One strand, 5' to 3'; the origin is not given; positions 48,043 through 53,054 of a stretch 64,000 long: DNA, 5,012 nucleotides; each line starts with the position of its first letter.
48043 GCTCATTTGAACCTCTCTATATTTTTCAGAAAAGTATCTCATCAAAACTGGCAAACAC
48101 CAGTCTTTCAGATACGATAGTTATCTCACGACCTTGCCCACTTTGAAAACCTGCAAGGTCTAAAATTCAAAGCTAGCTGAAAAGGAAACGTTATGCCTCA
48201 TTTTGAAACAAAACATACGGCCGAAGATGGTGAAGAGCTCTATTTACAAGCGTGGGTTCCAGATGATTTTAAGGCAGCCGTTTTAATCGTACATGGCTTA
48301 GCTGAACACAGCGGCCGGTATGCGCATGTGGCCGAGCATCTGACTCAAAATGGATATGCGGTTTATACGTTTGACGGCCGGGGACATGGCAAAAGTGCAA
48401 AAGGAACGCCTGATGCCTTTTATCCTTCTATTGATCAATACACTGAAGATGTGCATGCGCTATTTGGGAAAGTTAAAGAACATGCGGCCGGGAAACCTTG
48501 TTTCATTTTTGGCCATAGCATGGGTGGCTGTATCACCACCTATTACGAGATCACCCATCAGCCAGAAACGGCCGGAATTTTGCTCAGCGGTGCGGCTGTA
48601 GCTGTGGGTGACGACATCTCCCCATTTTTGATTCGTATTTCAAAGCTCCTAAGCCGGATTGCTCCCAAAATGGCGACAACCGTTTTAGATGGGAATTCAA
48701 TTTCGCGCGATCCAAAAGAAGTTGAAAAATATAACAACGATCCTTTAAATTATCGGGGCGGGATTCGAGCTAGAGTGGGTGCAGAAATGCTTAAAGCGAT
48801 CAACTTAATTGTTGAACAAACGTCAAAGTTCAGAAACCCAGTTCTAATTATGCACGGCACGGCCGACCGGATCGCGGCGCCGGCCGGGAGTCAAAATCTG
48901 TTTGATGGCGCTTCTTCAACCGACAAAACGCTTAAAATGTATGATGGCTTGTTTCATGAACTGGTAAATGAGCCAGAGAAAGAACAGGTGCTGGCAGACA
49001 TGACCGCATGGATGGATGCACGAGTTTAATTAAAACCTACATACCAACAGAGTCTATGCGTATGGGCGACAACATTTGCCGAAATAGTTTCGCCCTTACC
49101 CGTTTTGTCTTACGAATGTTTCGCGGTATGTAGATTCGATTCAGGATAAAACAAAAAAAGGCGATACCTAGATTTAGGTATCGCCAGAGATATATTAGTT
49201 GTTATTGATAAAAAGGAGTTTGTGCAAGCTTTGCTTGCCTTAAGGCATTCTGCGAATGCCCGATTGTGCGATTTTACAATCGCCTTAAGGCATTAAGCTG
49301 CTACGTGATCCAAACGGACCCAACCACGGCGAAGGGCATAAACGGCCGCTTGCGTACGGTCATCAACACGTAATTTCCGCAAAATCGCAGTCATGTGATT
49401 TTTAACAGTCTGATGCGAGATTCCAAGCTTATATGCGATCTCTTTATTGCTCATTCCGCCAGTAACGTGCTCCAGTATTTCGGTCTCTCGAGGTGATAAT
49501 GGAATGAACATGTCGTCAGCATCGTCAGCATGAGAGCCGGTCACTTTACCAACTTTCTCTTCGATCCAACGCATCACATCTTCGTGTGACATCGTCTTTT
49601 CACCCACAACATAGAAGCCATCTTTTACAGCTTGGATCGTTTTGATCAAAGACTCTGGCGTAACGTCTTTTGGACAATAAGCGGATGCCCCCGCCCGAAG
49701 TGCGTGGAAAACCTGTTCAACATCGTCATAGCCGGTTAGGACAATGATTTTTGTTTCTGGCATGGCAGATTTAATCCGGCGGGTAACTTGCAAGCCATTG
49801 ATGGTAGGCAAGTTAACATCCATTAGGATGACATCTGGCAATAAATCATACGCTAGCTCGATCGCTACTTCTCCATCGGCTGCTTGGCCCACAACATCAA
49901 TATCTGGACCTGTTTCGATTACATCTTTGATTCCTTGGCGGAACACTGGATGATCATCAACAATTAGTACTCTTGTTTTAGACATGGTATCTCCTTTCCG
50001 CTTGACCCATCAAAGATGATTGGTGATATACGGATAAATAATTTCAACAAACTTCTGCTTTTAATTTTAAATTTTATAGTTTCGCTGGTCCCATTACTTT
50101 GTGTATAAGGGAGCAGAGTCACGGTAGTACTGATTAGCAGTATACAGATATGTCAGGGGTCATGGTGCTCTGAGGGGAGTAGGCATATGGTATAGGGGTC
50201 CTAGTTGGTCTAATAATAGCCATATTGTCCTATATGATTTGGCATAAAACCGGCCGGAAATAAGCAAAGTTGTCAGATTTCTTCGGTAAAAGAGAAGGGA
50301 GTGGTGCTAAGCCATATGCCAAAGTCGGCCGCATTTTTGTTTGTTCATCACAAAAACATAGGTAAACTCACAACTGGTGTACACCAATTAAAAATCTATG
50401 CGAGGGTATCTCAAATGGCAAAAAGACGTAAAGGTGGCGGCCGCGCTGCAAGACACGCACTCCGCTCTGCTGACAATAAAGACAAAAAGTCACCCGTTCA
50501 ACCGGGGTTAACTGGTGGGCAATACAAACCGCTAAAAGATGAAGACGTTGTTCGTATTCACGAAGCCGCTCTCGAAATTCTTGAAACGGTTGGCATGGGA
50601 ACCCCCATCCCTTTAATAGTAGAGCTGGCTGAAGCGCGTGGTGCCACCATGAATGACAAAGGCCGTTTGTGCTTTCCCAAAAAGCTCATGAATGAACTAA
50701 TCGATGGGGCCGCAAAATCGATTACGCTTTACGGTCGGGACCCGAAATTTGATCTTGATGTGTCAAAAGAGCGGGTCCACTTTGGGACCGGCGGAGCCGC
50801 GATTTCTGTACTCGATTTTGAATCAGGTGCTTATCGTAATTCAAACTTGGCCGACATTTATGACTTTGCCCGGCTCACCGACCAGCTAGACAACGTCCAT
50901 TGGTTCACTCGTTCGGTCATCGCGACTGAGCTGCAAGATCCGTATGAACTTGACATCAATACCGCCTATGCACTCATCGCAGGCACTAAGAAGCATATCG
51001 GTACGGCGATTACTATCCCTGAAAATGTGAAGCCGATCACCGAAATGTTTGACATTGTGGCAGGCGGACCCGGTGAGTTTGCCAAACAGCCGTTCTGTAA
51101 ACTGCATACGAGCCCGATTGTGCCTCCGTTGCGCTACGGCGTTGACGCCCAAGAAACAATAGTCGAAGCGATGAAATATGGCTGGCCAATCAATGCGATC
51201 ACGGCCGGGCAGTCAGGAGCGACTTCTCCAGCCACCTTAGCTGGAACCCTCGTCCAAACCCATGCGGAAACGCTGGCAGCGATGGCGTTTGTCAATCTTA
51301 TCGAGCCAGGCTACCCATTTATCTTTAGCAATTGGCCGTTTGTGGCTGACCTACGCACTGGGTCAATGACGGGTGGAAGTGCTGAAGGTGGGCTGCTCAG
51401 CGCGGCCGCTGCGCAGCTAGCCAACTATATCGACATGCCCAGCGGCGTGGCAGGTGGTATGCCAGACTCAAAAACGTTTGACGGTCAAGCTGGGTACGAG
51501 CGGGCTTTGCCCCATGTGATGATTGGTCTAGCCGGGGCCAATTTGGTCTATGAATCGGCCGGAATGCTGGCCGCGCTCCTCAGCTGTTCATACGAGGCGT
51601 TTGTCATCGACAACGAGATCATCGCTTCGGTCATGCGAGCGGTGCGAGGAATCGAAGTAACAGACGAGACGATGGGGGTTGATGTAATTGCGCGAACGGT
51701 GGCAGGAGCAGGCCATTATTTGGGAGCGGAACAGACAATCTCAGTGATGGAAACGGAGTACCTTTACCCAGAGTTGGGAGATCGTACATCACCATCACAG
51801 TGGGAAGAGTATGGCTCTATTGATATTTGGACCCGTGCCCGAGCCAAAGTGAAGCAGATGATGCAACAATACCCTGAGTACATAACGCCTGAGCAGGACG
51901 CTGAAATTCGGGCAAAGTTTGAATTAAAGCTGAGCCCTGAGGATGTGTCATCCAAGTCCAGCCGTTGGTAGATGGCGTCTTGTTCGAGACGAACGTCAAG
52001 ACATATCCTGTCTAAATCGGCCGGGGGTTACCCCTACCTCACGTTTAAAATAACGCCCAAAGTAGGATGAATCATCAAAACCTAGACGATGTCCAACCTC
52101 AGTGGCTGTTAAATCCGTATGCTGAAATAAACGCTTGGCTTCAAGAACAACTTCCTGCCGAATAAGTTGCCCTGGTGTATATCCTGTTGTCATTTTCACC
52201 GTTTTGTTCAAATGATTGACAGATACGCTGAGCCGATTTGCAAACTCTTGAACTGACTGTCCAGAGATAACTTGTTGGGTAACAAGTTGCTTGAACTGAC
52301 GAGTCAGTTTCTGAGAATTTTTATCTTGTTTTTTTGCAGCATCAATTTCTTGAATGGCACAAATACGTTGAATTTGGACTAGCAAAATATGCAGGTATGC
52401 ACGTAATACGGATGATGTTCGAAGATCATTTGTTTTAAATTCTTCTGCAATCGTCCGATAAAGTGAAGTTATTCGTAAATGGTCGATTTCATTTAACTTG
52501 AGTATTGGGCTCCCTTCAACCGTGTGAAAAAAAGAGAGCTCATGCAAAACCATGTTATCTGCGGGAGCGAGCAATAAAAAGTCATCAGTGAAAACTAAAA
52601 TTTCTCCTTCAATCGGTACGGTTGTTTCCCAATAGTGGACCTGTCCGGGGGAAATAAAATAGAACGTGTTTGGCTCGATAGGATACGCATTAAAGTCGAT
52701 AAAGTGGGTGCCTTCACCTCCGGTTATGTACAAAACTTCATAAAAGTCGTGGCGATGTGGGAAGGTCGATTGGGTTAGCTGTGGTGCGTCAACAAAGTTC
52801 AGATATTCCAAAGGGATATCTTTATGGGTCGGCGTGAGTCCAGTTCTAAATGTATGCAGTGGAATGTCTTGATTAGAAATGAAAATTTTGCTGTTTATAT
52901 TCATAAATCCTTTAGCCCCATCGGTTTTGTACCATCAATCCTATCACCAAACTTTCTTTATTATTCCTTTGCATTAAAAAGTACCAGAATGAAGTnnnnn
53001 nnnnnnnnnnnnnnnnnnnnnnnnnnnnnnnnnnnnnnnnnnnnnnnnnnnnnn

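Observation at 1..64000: Hyper-iterated palindromic hexamer CGGCCG built into coding sequence (HIP1-like genome signature)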

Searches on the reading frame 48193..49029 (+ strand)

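Call 47: search_protein_families(library=pfam, proteins=[window:48193-49029:+])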
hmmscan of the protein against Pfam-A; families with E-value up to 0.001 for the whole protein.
window:48193-49029:+ (278 aa): 5 families
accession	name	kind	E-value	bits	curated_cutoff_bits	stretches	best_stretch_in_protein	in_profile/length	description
PF12146.15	Hydrolase_4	-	5.1e-76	255.5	27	1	27-262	4-239/239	Serine aminopeptidase, S33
PF00561.26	Abhydrolase_1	-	7.7e-20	72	25.8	1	29-251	2-234/245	alpha/beta hydrolase fold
PF12697.13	Abhydrolase_6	-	1.1e-12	49.5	26.3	1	30-229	1-180/217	Alpha/beta hydrolase family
PF00326.27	Peptidase_S9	-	2.1e-06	27.8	22.6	0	213-275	143-207/213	Prolyl oligopeptidase family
PF20408.4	Abhydrolase_11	-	3.7e-05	24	27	0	27-131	2-104/193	Alpha/beta hydrolase domain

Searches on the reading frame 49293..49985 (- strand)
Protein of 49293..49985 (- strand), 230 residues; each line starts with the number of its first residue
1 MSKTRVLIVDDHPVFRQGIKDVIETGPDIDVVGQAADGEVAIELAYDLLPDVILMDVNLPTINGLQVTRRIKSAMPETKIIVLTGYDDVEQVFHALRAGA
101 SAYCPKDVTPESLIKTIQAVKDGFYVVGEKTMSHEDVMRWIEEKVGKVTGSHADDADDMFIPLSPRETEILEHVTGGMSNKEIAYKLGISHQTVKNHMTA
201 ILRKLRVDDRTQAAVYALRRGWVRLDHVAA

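Call 47: search_protein_families(library=pfam, proteins=[window:49293-49985:-])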
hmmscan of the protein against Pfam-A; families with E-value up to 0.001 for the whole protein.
window:49293-49985:- (230 aa): 5 families
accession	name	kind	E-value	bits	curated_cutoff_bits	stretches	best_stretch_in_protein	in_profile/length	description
PF00072.30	Response_reg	-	2.8e-28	98.7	30.2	1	6-118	1-111/111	Response regulator receiver domain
PF00196.25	GerE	-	3.2e-21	75.1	23.5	1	162-217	2-57/57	Bacterial regulatory proteins, luxR family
PF08281.18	Sigma70_r4_2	-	5.7e-07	29.5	25.7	1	163-205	11-54/54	Sigma-70, region 4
PF04545.22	Sigma70_r4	-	3.4e-06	26.9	24.1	1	163-206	5-49/50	Sigma-70, region 4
PF12840.13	HTH_20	-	0.00091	19.6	27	0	170-199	9-40/51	Helix-turn-helix domain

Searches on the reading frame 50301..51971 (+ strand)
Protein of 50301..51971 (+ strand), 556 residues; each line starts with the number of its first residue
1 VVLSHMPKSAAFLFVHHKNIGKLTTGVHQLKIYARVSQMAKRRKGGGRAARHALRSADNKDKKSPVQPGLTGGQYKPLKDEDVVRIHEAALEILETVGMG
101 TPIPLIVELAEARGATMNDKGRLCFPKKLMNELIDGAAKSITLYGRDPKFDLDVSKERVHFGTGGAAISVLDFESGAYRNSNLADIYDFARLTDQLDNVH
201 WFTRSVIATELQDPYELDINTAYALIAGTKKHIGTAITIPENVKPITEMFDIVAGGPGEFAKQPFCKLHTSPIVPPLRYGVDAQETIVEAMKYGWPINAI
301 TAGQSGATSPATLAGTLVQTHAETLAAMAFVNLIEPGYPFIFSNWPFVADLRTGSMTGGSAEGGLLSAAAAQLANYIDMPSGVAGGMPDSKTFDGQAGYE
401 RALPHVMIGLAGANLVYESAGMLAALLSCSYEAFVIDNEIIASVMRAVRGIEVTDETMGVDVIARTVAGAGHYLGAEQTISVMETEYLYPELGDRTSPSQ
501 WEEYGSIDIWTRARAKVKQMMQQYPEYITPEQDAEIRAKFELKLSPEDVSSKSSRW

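Call 9: search_protein_families(library=pfam, proteins=[window:50301-51971:+])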
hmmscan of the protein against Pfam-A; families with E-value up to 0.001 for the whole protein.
window:50301-51971:+ (556 aa): 1 family
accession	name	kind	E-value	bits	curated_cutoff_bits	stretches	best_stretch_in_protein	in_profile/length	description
PF06253.16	MTTB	-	2.5e-108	362.7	25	1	45-537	2-485/500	Trimethylamine methyltransferase (MTTB)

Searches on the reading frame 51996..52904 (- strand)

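Call 48: search_protein_families(library=pfam, proteins=[window:51996-52904:-])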
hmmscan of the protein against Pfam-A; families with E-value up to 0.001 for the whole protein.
window:51996-52904:- (302 aa): 4 families
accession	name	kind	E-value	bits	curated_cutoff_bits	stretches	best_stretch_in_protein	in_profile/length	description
PF12833.13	HTH_18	-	2.1e-21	76.4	33.6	1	222-299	2-79/80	Helix-turn-helix domain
PF02311.25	AraC_binding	-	8.1e-12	45.5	21.1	1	44-131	13-102/135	AraC-like ligand binding domain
PF00165.29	HTH_AraC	-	1.2e-11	44.9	26.6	1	262-299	6-42/42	Bacterial regulatory helix-turn-helix proteins, AraC family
PF07883.17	Cupin_2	-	6.9e-05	22.9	27.2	1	49-95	13-59/70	Cupin domain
